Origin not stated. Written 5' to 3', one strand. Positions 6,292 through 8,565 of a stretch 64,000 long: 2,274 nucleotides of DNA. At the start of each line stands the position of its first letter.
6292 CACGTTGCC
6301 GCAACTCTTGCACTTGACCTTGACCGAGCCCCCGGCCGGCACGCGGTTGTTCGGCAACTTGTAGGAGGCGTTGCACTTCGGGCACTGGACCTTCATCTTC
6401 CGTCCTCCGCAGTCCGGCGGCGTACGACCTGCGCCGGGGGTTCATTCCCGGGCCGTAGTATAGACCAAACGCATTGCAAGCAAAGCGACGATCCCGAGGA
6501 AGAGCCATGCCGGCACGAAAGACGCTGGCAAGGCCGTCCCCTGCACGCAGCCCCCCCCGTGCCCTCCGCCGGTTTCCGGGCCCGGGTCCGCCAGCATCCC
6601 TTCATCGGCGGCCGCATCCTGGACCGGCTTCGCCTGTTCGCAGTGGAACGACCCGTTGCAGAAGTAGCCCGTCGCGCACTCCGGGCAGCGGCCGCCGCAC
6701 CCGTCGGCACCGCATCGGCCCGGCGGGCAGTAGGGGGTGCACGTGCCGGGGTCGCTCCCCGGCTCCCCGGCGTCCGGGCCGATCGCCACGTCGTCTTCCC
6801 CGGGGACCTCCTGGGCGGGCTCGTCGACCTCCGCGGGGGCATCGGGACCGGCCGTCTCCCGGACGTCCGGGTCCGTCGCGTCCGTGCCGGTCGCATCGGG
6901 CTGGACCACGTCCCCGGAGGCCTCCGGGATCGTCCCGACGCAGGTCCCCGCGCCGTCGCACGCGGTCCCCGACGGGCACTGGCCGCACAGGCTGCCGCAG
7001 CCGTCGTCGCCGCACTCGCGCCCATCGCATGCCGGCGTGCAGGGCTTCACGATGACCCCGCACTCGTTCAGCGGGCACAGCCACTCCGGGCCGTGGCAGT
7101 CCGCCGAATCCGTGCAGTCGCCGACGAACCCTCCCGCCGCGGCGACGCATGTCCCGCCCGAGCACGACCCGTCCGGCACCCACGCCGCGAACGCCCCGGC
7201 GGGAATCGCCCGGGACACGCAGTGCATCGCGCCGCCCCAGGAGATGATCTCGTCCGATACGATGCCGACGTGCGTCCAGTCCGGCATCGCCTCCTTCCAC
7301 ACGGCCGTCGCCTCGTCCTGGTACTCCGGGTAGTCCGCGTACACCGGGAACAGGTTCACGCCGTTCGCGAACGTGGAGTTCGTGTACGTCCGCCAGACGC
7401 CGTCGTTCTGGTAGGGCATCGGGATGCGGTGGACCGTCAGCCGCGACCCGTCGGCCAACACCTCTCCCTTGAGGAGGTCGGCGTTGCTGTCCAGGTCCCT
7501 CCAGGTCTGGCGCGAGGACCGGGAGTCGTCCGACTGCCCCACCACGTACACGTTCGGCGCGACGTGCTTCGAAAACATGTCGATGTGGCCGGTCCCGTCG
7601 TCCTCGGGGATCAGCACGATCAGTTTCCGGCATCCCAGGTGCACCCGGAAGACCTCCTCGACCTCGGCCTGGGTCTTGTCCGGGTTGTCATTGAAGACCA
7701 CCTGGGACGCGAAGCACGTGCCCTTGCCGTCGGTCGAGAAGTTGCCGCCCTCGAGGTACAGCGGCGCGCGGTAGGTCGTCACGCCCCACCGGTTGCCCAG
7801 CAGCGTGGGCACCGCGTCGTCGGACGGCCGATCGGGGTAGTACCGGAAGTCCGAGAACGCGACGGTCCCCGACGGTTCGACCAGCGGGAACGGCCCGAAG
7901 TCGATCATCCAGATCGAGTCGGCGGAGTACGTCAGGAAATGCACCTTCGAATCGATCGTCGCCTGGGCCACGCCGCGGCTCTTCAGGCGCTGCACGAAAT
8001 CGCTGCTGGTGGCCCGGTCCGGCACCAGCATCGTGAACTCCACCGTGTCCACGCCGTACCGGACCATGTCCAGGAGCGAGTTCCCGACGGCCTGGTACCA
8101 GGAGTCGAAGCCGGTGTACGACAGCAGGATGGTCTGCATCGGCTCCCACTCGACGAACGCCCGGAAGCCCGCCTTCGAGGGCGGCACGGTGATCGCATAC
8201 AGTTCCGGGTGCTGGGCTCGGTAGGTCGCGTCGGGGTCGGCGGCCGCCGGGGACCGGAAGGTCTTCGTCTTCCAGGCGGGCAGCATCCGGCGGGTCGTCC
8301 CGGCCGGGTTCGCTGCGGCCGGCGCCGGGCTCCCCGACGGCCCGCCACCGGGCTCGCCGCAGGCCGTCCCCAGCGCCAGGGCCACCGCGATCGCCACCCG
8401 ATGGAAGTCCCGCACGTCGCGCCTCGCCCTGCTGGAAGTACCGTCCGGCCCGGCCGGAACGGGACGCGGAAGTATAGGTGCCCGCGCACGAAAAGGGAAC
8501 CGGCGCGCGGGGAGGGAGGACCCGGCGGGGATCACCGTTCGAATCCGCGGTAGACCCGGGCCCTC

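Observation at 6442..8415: Surface-anchored agmatine/peptidyl-arginine deiminase-family enzyme with Myxococcus Cys-rich repeats and a C-terminal sorting tail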

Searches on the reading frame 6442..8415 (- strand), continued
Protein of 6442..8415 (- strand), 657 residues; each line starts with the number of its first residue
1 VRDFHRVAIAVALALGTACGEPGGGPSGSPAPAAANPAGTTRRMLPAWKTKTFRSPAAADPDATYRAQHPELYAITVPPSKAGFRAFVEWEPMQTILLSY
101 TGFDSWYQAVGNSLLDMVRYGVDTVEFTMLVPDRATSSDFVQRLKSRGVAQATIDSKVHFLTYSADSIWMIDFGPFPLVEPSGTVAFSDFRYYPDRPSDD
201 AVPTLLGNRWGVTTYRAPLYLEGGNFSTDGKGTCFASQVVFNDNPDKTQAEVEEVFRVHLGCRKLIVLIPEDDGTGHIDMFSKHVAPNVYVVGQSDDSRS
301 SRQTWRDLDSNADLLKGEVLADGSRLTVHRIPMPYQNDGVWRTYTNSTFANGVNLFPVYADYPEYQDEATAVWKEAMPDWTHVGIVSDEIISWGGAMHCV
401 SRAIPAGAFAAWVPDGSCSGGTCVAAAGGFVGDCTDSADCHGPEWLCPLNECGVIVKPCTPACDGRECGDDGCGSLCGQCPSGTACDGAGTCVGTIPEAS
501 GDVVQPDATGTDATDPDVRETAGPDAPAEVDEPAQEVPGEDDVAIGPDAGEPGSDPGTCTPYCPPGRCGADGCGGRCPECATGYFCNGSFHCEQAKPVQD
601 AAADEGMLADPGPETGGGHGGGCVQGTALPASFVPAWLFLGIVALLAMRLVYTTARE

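Call 39: predict_structure(alignment_id=A1)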
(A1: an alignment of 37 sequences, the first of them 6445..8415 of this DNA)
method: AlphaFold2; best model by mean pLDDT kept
length: 657 residues; sequences in the alignment: 37
mean_pLDDT: 77.5   pTM: 0.68
mean pLDDT of the five models: 77.5, 77.0, 76.8, 76.5, 75.4
residues with pLDDT >= 90: 364; 70-90: 67; 50-70: 63; < 50: 163
segments of 3 or more residues with pLDDT < 50: 20-40, 50-57, 455-460, 464-467, 469-471, 474-476, 497-567, 570-572, 574-577, 598-633
pLDDT, mean of each block of 10 residues (from residue 1): 69 64 44 43 53 49 86 96 98 98 85 98 98 95 98 98 93 97 98 88 96 97 96 97 93 98 98 90 98 97 97 98 98 95 97 98 98 98 97 94 98 97 97 96 93 55 45 54 70 59 34 36 41 40 34 36 46 48 63 55 37 38 37 66 89 75
secondary structure, 60 per line:
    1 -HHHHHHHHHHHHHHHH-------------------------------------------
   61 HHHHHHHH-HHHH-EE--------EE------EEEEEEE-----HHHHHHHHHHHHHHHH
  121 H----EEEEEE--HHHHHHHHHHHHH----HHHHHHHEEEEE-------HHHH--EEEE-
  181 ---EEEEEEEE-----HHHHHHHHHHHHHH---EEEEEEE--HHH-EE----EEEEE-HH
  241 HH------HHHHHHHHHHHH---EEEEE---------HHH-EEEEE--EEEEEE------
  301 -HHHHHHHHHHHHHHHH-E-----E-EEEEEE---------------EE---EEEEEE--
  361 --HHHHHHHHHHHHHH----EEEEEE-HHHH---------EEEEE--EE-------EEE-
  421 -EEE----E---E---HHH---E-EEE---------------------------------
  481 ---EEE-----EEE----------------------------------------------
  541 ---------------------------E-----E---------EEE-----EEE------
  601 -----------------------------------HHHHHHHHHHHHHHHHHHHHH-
elements in order (helices of 4 or more, strands of 3 or more residues): H2-17 H61-68 H70-73 E93-99 H105-121 E126-131 H134-146 H151-157 E158-162 H170-173 E176-179 E184-191 H197-210 E214-220 E233-237 H239-242 H249-260 E264-268 E282-286 E289-294 H302-317 E327-332 E353-358 H363-376 E381-386 H388-391 E401-405 E417-419 E422-424 E445-447 E484-486 E492-494 E584-586 E592-594 H636-656

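Call 42: fold_search(model_id=the predicted structure, library=pdb)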
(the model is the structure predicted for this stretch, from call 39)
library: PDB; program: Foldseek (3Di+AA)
matches with E <= 10: 1242; with E <= 0.001: 74
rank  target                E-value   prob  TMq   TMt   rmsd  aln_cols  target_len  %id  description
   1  1xkn                  2.5e-27  1.00  0.45  0.83   2.8       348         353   24  Crystal Structure of the Putative Peptidyl-arginine Deiminase from Chlorobium tepidum, NESG Target CtR21 (released 2004-11-16)
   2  4ytb                  1.3e-25  1.00  0.45  0.68   2.5       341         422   21  Crystal structure of Porphyromonas gingivalis peptidylarginine deiminase (PPAD) in complex with dipeptide Asp-Gln. (released 2015-07-01)
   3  6i0x_B                1.4e-25  1.00  0.44  0.67   2.6       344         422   21  Porphyromonas gingivalis peptidylarginine deminase (PPAD) mutant G231N/E232T/N235D in complex with Cl-amidine. (released 2019-01-23)
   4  5ak7                  1.6e-25  1.00  0.44  0.68   4.5       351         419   21  Structure of wt Porphyromonas gingivalis peptidylarginine deiminase (released 2015-07-22)
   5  2ewo_A                6.2e-25  1.00  0.45  0.80   3.6       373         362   21  X-ray structure of putative agmatine deiminase Q8DW17, Northeast Structural Genomics target SmR6. (released 2005-12-06)
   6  4ytg                  7.4e-25  1.00  0.44  0.69   2.4       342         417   21  Crystal structure of Porphyromonas gingivalis peptidylarginine deiminase (PPAD) mutant C351A in complex with dipeptide M (released 2015-07-01)
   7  4yt9                  1.1e-24  1.00  0.44  0.68   2.6       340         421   21  Crystal structure of Porphyromonas gingivalis peptidylarginine deiminase (PPAD) substrate-unbound. (released 2015-07-15)
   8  5ak8                  1.7e-24  1.00  0.44  0.68   2.4       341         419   21  Structure of C351A mutant of Porphyromonas gingivalis peptidylarginine deiminase (released 2015-07-22)
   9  6i0x_A                1.7e-24  1.00  0.45  0.69   4.5       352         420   21  Porphyromonas gingivalis peptidylarginine deminase (PPAD) mutant G231N/E232T/N235D in complex with Cl-amidine. (released 2019-01-23)
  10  6nib                  2.3e-24  1.00  0.44  0.82   3.4       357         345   21  Crystal Structure of Medicago truncatula Agmatine Iminohydrolase (Deiminase) (released 2019-03-20)
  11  6nic_D                3.9e-24  1.00  0.44  0.78   3.5       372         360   22  Crystal Structure of Medicago truncatula Agmatine Iminohydrolase (Deiminase) in Complex with 6-aminohexanamide (released 2019-03-20)
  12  2ewo_H                7.6e-24  1.00  0.45  0.79   3.6       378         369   21  X-ray structure of putative agmatine deiminase Q8DW17, Northeast Structural Genomics target SmR6. (released 2005-12-06)
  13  6nic_A                8.5e-24  1.00  0.44  0.79   4.0       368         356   22  Crystal Structure of Medicago truncatula Agmatine Iminohydrolase (Deiminase) in Complex with 6-aminohexanamide (released 2019-03-20)
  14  6nic_C                1.1e-23  1.00  0.44  0.79   3.9       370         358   22  Crystal Structure of Medicago truncatula Agmatine Iminohydrolase (Deiminase) in Complex with 6-aminohexanamide (released 2019-03-20)
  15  3h7c                  1.2e-23  1.00  0.45  0.78   3.7       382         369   19  Crystal Structure of Arabidopsis thaliana Agmatine Deiminase from Cell Free Expression (released 2009-05-26)
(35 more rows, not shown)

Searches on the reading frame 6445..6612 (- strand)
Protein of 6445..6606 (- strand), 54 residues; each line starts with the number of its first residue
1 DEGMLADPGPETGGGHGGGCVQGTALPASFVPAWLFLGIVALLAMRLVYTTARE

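Call 8: search_protein_families(library=ncbifam, proteins=[window:6445-6606:-], max_evalue=10)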
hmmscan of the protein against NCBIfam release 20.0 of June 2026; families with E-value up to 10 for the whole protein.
seq(54 aa): 0 families

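Call 9: search_protein_families(library=pfam, proteins=[window:6445-6606:-], max_evalue=10)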
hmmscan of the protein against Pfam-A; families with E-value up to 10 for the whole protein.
seq(54 aa): 1 family
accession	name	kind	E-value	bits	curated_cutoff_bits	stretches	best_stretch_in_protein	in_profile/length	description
PF14348.11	DUF4400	-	0.047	13.7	27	1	25-52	166-193/196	Domain of unknown function (DUF4400)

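Call 25: find_homologous_proteins(query=A2, max_evalue=10)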
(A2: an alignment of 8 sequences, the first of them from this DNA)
Query A2 (8 sequences) (44 aa, profile of the alignment): 1 proteins with E <= 10 among 223 candidates.
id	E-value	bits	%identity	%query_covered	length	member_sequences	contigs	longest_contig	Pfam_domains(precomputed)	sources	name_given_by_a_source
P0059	8.7e-17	79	56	98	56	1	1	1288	-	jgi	jgi:hypothetical protein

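Call 46: search_protein_families(library=ncbifam, alignment_id=A3, max_evalue=0.01)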
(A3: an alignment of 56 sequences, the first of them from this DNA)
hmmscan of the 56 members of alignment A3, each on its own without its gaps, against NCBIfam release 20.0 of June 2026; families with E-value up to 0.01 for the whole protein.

A. member 1, seq(56 aa): 0 families

B. families by the number of members that match (of 56 scanned): 11 families
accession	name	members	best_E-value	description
TIGR03901.2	MYXO-CTERM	40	6.2e-09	MYXO-CTERM sorting domain-containing protein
TIGR03382.1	GC_trans_RRR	16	4.4e-05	MYXO-CTERM sorting domain-containing protein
NF045638.1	Mrt_dep_phytase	7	0.00027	myxosortase-dependent phytase-like phosphatase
NF033191.4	JDVT-CTERM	6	3.6e-06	JDVT-CTERM domain-containing protein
NF041894.1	MXAN_6652_fam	6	0.00018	MXAN_6652 family MXYO-CTERM-anchored protein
NF045522.1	MXAN_2561_fam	2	0.0018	MXAN_2561 family MXYO-CTERM-anchored protein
NF041936.1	MXAN_0125_fam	2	0.0022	MXAN_0125 family MYXO-CTERM protein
NF038112.1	myxo_dep_M36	2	0.0051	myxosortase-dependent M36 family metallopeptidase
TIGR03370.1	VPLPA-CTERM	1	0.00034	VPLPA-CTERM sorting domain-containing protein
NF038115.1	SVAGG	1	0.005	SVAGG family GlyGly-CTERM protein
NF045523.1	MXAN_5453_fam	1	0.0057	MXAN_5453 family MXYO-CTERM-anchored protein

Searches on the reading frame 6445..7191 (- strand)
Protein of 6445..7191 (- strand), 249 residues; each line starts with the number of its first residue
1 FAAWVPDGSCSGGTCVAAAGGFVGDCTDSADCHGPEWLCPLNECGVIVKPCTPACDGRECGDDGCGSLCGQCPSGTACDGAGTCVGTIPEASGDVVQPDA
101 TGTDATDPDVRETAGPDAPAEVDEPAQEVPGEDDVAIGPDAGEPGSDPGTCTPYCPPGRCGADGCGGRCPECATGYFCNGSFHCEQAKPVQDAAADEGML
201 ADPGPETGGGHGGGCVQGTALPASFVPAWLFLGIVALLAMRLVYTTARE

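Call 8: search_protein_families(library=ncbifam, proteins=[window:6445-7191:-], max_evalue=10)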
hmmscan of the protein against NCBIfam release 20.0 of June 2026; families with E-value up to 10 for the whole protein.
seq(249 aa): 1 family
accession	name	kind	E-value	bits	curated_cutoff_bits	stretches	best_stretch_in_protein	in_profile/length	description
NF045523.1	MXAN_5453_fam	exception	1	7.8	500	1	95-241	407-539/544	MXAN_5453 family MXYO-CTERM-anchored protein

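Call 9: search_protein_families(library=pfam, proteins=[window:6445-7191:-], max_evalue=10)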
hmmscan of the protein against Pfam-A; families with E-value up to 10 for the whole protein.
seq(249 aa): 0 families

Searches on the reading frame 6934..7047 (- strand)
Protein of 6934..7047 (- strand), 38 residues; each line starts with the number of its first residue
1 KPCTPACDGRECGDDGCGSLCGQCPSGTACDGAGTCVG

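Call 8: search_protein_families(library=ncbifam, proteins=[window:6934-7047:-], max_evalue=10)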
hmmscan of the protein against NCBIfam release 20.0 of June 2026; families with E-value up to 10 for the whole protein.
seq(38 aa): 0 families

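Call 9: search_protein_families(library=pfam, proteins=[window:6934-7047:-], max_evalue=10)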
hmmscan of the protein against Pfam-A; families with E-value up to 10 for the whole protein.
seq(38 aa): 0 families

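Call 51: search_protein_families(library=pfam, alignment_id=A4, max_evalue=10)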
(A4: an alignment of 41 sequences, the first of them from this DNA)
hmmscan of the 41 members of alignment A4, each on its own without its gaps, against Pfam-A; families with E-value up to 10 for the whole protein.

A. member 1, seq(38 aa): 0 families

B. families by the number of members that match (of 41 scanned): 2 families
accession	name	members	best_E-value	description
PF22857.1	Mst87F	1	0.059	Male-specific sperm protein Mst87F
PF02820.24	MBT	1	1.5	mbt repeat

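Call 52: search_solved_structures(query=A4, max_evalue=10, show_alignments=2)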
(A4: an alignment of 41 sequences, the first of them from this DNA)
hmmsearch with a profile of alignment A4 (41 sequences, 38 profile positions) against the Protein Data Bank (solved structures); distinct sequences matched with E-value up to 10: 1.
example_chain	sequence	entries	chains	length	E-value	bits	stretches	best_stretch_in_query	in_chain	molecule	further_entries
1xn7_A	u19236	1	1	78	0.26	14.5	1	14-30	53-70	Hypothetical protein yhgG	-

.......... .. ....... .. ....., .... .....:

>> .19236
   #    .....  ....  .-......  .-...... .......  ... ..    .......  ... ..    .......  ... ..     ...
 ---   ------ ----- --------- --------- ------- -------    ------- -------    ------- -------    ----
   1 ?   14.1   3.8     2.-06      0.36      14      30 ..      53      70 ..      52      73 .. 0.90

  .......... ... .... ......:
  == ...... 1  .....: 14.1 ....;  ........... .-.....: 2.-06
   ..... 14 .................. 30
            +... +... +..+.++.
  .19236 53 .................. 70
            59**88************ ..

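Call 58: predict_structure(alignment_id=A4)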
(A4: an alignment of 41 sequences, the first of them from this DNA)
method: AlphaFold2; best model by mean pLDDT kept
length: 38 residues; sequences in the alignment: 41
mean_pLDDT: 64.6   pTM: 0.39
mean pLDDT of the five models: 64.6, 58.4, 57.4, 55.0, 51.8
residues with pLDDT >= 90: 0; 70-90: 13; 50-70: 25; < 50: 0
segments of 3 or more residues with pLDDT < 50: none
pLDDT, mean of each block of 10 residues (from residue 1): 62 56 71 71
secondary structure, 60 per line:
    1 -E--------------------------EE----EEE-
elements in order: E35-37
